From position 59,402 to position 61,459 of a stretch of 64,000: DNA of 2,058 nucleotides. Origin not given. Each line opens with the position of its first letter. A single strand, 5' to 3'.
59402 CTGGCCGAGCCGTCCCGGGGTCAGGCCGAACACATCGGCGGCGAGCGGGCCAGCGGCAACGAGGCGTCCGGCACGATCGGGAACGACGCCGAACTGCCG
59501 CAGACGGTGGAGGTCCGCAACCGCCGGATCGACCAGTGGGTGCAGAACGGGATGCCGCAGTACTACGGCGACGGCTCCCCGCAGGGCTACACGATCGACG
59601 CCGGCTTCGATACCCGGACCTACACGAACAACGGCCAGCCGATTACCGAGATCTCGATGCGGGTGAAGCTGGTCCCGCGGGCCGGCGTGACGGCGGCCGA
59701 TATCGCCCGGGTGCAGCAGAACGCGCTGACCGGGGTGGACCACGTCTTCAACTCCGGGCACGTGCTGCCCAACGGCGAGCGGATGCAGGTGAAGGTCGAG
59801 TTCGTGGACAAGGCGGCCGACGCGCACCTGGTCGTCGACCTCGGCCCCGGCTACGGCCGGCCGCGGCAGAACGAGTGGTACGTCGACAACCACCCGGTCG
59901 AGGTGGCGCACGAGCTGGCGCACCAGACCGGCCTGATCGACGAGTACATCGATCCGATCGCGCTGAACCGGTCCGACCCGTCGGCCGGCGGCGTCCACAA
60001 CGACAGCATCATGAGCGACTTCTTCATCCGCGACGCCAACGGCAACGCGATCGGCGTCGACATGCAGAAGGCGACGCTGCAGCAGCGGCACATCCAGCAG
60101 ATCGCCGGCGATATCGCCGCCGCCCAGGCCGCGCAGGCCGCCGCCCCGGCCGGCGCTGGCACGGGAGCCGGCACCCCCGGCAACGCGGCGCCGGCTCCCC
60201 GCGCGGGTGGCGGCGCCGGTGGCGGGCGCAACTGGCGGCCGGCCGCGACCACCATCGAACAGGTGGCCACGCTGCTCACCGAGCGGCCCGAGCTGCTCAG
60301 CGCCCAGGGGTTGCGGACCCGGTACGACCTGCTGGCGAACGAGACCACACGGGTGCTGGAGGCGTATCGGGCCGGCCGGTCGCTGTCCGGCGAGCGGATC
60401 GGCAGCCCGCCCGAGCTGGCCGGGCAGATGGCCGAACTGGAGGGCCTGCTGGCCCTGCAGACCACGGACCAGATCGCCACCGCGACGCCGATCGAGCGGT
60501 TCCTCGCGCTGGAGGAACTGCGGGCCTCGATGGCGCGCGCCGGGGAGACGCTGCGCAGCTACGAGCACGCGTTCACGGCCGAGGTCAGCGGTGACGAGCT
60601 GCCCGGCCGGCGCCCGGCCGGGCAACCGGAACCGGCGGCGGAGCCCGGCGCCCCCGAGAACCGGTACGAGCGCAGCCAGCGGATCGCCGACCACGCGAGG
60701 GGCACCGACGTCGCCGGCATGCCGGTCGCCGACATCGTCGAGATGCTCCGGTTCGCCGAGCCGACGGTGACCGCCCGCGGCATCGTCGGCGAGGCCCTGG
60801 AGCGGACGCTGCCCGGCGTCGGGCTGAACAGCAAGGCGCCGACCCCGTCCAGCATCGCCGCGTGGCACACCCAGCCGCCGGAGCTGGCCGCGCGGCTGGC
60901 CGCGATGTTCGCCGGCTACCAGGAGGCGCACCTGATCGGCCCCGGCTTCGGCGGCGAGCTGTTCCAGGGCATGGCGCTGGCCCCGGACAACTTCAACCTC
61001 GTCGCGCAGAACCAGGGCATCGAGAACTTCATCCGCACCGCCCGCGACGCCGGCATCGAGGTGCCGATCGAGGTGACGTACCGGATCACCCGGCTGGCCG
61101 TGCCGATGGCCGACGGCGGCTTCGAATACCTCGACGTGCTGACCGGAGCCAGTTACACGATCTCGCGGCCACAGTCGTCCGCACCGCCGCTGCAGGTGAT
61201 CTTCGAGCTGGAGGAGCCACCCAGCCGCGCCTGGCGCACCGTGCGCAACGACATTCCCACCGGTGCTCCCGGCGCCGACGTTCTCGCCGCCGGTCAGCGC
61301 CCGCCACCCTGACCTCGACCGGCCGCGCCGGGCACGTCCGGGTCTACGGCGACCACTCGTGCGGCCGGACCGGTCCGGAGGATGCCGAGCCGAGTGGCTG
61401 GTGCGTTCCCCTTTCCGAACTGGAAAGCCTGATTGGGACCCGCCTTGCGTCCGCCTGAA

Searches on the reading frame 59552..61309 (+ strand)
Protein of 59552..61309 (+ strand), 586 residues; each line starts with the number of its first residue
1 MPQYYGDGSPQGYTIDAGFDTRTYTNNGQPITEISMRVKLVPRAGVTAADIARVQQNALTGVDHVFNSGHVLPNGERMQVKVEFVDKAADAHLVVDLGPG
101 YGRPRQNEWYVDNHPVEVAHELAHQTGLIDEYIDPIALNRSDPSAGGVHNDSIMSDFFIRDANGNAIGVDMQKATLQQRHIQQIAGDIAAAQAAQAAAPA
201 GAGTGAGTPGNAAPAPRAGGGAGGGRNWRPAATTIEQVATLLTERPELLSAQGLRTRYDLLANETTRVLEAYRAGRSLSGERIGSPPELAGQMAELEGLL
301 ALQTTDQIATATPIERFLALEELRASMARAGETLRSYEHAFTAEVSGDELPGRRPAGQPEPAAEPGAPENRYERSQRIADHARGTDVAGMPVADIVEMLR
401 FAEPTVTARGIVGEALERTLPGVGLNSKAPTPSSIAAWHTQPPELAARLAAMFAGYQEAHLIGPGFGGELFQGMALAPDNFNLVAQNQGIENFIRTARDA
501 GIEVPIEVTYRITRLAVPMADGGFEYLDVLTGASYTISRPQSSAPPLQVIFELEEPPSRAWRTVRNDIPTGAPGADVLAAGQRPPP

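Call 53: search_solved_structures(query=window:59552-61309:+, max_evalue=1)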
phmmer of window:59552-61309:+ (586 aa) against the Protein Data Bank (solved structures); distinct sequences matched with E-value up to 1: 12.
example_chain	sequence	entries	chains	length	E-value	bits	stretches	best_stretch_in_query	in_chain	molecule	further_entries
3lay_A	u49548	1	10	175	0.12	14.1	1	109-228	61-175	Zinc resistance-associated protein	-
3gj7_B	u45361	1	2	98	0.34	12.6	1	189-251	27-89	Nuclear pore complex protein Nup153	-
1g88_A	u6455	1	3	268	0.45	12.2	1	178-225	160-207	SMAD4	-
1ygs_A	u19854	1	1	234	0.51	12.1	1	178-225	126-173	SMAD4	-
1mr1_A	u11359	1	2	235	0.51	12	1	178-225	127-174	Mothers against decapentaplegic homolog 4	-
1u7v_B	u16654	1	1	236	0.52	12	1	178-225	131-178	Mothers against decapentaplegic homolog 4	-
1u7f_B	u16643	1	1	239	0.53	12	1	178-225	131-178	Mothers against decapentaplegic homolog 4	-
9hwe_A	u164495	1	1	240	0.53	12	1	178-225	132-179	Mothers against decapentaplegic homolog 4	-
5cad_A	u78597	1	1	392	0.53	12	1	144-219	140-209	SM80.1 Vicilin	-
5c4v_A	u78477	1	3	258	0.6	11.8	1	178-225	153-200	Mothers against decapentaplegic homolog 4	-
1dd1_A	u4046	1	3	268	0.63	11.7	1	178-225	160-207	SMAD4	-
9hza_A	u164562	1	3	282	0.69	11.6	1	178-225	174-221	Mothers against decapentaplegic homolog 4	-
